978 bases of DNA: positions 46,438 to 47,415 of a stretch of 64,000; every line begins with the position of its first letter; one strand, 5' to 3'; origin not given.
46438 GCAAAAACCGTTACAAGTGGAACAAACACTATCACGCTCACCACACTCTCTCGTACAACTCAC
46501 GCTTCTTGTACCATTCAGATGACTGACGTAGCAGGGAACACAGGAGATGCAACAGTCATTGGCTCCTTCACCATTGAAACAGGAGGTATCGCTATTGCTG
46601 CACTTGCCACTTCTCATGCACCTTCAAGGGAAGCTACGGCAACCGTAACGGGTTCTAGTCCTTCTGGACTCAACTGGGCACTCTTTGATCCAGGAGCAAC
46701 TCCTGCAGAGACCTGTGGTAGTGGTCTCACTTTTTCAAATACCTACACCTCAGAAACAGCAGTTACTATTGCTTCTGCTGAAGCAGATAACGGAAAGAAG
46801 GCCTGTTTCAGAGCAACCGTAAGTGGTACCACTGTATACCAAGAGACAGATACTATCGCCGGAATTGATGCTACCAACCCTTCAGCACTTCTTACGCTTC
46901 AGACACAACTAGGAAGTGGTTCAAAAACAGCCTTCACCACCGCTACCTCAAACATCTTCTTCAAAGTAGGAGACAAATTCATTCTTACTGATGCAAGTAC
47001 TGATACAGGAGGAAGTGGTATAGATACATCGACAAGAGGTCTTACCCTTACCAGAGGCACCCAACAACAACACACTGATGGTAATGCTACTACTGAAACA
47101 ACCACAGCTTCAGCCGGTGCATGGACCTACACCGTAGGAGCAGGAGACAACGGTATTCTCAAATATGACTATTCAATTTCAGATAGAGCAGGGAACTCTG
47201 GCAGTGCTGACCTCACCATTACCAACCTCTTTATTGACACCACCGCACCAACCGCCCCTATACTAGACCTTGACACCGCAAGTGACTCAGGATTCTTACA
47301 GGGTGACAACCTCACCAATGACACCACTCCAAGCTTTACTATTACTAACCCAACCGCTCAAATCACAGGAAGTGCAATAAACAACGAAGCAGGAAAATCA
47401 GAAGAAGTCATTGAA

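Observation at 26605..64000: Tandem array of three giant Ig-repeat / peptidoglycan-binding surface-protein genes occupying about 37 kb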

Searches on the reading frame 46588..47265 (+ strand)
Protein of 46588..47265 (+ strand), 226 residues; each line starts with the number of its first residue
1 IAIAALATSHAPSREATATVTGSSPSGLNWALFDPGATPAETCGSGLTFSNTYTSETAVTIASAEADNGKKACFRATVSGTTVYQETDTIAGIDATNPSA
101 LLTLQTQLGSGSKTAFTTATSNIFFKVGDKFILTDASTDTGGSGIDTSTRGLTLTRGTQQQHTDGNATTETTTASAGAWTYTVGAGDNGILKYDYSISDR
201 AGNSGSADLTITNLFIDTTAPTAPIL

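Call 19: search_protein_families(library=pfam, proteins=[window:46588-47265:+], max_evalue=1)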
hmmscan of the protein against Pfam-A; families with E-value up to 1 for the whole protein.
window:46588-47265:+ (226 aa): 2 families
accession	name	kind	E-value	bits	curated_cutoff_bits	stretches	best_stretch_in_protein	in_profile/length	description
PF17963.7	Big_9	-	0.0023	19.2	23.6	1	145-212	26-89/89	Bacterial Ig domain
PF17892.7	Cadherin_5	-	0.22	11.8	26.5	1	168-211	52-95/98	Cadherin-like domain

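Call 24: search_protein_families(library=ncbifam, proteins=[window:46588-47265:+], max_evalue=1)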
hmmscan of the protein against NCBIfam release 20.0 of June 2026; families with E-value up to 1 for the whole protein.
window:46588-47265:+ (226 aa): 2 families
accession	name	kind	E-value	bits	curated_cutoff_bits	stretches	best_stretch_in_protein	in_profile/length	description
NF012211.1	tand_rpt_95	domain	0.0038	17.2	90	1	161-212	32-83/98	tandem-95 repeat protein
NF007051.0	PRK09505.1-1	equivalog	0.037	12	864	1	58-140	139-218/686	alpha-amylase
